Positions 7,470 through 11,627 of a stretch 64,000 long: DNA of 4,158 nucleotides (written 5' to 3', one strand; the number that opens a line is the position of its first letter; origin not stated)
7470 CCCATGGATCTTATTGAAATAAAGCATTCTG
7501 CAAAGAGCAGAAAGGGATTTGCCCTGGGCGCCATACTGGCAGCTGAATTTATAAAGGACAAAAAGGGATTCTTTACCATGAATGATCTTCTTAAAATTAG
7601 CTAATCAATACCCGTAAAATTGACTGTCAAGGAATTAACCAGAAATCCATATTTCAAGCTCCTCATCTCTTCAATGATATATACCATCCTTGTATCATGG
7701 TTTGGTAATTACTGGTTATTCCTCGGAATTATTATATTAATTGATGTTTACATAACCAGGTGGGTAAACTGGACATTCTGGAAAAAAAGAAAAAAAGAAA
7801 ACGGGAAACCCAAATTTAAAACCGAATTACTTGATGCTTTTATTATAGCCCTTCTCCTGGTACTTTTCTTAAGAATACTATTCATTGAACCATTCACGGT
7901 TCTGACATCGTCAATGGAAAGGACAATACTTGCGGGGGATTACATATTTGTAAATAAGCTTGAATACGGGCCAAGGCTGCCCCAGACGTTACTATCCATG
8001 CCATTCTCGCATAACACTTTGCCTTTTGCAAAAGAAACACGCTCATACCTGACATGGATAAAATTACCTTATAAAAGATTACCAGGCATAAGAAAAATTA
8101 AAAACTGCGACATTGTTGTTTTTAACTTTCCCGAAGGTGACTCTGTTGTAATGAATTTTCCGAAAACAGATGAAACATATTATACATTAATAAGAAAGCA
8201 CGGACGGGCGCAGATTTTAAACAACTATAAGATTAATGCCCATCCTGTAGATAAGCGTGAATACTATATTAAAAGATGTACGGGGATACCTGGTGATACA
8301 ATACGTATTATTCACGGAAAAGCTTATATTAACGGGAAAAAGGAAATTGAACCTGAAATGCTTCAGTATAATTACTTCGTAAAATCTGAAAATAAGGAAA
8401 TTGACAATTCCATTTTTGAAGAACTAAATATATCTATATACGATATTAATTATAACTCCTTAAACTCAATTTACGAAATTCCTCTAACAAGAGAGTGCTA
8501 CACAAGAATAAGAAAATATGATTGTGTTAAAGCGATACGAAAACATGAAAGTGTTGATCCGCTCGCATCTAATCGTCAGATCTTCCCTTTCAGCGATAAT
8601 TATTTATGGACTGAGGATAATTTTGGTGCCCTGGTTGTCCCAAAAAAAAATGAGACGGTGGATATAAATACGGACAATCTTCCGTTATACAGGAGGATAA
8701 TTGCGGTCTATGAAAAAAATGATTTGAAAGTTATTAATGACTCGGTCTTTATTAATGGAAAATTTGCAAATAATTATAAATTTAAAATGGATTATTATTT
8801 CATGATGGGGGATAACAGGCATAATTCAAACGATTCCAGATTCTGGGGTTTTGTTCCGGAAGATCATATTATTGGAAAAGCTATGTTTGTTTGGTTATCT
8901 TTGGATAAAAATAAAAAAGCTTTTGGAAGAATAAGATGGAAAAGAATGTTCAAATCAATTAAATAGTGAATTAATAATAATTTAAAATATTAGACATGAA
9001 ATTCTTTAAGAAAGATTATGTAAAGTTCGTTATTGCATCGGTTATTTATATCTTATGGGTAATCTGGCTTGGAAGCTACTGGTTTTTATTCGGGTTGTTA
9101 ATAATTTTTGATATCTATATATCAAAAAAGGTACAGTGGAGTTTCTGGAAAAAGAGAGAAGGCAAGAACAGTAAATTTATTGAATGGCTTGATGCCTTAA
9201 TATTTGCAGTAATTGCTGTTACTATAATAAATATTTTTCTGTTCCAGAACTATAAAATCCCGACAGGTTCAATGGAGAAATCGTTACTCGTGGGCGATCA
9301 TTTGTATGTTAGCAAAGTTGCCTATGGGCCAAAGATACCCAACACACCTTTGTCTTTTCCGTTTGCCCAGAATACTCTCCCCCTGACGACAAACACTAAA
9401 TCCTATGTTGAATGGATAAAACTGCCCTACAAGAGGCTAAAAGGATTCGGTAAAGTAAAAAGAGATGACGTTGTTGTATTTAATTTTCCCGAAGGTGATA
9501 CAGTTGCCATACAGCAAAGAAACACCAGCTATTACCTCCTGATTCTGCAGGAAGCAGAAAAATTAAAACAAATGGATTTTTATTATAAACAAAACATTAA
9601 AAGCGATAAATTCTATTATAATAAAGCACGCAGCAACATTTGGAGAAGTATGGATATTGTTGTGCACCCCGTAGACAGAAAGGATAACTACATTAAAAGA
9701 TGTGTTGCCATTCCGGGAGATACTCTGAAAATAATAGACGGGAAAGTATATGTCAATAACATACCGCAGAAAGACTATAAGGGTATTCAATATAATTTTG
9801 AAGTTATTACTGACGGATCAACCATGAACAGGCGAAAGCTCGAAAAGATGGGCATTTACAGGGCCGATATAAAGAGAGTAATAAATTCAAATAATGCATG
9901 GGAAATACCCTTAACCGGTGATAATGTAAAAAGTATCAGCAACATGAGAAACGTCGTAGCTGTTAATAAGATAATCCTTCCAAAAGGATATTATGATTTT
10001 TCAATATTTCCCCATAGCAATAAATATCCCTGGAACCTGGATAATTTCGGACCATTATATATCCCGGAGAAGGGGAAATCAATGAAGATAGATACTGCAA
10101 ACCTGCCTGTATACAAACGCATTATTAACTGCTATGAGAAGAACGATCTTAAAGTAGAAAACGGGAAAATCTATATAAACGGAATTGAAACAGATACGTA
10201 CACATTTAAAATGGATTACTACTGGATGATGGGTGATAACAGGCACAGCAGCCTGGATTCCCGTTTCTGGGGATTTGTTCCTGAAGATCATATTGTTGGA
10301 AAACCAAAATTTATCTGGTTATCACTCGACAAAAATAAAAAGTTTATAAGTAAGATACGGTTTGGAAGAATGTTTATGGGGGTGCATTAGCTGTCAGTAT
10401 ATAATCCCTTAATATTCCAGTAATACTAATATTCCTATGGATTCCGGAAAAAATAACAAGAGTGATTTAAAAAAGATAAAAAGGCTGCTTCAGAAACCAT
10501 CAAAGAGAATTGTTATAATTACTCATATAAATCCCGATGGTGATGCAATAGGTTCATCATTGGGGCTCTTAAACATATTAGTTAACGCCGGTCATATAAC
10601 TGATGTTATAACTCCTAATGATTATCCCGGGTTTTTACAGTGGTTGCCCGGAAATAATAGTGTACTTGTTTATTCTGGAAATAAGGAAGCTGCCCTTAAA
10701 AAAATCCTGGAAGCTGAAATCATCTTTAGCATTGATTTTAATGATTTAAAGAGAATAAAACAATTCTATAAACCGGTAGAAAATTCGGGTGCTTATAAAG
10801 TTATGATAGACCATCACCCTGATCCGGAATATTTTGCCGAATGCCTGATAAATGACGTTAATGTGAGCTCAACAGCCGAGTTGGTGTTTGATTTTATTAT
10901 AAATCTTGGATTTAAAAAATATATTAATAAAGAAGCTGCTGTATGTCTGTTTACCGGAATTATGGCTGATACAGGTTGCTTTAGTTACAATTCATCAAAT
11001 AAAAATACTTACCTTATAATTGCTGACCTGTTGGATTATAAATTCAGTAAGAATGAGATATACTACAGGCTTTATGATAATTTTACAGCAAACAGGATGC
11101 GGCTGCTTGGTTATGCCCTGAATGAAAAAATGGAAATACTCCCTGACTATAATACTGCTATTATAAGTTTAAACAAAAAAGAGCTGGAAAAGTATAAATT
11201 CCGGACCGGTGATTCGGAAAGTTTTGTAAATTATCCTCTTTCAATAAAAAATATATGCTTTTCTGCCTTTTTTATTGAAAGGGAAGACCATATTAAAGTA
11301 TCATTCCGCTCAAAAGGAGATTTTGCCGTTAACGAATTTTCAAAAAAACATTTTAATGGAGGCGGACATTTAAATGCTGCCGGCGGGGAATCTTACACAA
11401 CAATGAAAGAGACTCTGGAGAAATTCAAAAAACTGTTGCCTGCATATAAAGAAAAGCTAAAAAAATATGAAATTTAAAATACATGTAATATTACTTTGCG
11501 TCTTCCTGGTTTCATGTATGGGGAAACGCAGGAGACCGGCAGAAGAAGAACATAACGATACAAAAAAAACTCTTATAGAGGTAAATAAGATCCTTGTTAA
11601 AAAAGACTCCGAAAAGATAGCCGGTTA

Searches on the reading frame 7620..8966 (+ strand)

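Call 68: search_protein_families(library=pfam, proteins=[window:7620-8966:+], max_evalue=0.00001)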
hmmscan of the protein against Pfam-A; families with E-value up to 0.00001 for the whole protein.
window:7620-8966:+ (448 aa): 1 family
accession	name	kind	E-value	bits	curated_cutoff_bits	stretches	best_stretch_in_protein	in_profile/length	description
PF10502.14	Peptidase_S26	-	2.2e-41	142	22.9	2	69-252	3-109/168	Signal peptidase, peptidase S26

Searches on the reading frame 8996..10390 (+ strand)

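Call 68: search_protein_families(library=pfam, proteins=[window:8996-10390:+], max_evalue=0.00001)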
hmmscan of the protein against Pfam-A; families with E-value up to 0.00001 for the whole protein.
window:8996-10390:+ (464 aa): 1 family
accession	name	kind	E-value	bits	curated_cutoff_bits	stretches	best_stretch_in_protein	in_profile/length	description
PF10502.14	Peptidase_S26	-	3.1e-38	131.8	22.9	2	62-259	2-100/168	Signal peptidase, peptidase S26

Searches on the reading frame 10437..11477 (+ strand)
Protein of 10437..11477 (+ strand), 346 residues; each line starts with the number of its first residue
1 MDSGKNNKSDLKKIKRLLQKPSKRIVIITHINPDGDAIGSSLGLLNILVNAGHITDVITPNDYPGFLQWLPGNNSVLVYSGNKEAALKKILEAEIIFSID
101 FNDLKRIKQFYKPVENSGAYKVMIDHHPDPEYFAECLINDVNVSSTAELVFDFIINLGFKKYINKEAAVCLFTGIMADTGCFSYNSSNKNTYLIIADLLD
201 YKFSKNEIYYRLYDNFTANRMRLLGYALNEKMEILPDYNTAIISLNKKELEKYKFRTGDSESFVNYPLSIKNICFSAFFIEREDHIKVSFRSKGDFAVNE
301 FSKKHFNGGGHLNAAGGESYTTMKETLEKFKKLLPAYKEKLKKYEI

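Call 68: search_protein_families(library=pfam, proteins=[window:10437-11477:+], max_evalue=0.00001)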
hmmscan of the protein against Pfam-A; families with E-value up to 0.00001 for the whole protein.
window:10437-11477:+ (346 aa): 2 families
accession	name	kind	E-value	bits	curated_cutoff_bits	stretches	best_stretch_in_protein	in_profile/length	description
PF01368.27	DHH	-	1.6e-18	67.6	28.1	1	24-175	1-125/125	DHH family, N-terminal domain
PF02272.25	DHHA1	-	2e-10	41.5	25.9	1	254-334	12-96/102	DHHA1 domain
